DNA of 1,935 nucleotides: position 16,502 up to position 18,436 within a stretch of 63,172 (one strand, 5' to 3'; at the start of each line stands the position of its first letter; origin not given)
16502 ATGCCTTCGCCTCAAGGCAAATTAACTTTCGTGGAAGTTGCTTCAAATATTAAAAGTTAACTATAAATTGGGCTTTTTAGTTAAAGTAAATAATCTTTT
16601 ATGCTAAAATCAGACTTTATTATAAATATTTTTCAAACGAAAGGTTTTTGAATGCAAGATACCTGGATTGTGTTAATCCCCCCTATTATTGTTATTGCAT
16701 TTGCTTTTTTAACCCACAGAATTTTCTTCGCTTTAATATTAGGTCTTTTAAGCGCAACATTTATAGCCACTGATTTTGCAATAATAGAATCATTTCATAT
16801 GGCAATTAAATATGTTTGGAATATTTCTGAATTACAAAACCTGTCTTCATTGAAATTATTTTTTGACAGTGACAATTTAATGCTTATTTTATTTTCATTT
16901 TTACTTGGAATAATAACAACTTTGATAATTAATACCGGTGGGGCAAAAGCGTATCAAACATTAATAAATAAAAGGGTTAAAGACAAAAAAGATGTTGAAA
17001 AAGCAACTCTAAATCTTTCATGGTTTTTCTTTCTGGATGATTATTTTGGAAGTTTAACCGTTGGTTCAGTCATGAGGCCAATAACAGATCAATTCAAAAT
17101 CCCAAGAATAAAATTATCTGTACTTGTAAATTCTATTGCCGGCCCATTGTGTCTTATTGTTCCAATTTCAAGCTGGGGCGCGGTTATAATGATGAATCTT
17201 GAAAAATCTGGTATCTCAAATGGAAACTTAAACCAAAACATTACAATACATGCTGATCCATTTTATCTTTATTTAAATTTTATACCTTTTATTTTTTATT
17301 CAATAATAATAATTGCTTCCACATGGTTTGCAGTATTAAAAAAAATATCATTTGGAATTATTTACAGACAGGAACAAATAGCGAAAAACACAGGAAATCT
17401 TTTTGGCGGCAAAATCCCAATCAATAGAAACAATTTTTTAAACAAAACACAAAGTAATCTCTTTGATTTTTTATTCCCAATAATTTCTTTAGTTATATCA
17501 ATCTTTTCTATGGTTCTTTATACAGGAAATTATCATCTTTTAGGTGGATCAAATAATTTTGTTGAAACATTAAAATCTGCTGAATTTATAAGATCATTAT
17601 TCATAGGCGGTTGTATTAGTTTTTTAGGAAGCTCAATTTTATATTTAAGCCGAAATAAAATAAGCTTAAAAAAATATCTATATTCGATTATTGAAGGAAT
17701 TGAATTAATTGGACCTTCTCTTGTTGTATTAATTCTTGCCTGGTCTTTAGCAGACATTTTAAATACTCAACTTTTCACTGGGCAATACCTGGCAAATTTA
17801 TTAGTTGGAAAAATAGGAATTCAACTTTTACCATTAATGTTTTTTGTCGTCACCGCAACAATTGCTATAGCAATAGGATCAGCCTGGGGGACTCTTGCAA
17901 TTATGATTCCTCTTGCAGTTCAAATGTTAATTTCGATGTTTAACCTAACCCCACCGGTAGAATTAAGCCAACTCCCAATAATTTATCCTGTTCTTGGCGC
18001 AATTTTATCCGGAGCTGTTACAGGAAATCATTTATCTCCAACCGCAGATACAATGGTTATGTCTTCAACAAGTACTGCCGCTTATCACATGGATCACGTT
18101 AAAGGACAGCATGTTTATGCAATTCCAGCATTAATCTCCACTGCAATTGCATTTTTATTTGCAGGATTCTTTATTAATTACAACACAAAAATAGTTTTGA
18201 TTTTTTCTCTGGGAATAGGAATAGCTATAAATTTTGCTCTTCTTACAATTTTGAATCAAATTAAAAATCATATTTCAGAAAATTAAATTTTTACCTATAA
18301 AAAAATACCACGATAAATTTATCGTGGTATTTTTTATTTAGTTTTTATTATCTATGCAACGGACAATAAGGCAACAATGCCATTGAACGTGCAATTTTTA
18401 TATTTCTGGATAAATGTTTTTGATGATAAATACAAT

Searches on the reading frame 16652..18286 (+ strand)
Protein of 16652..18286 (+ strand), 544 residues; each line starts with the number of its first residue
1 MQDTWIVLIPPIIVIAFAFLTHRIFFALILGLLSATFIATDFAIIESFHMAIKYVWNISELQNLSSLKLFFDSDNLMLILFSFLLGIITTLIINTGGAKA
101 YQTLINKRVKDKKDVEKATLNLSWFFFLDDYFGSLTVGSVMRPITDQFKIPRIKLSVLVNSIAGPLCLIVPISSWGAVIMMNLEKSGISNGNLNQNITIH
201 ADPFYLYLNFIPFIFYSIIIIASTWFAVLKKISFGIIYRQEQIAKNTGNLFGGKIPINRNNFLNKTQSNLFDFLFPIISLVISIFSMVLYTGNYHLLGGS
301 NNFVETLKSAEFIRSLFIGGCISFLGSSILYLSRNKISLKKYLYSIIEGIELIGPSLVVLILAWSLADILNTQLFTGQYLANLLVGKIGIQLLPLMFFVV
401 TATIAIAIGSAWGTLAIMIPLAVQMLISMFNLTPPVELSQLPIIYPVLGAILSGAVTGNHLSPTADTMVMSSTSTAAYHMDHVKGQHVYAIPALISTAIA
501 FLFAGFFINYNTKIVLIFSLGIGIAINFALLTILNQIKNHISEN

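Call 68: search_protein_families(library=pfam, proteins=[window:16652-18286:+], max_evalue=0.00001)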
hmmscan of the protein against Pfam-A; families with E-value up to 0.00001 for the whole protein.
window:16652-18286:+ (544 aa): 1 family
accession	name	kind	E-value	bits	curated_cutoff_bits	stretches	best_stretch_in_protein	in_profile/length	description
PF03553.21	Na_H_antiporter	-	6.1e-34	118.1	23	1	167-506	2-303/303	Na+/H+ antiporter family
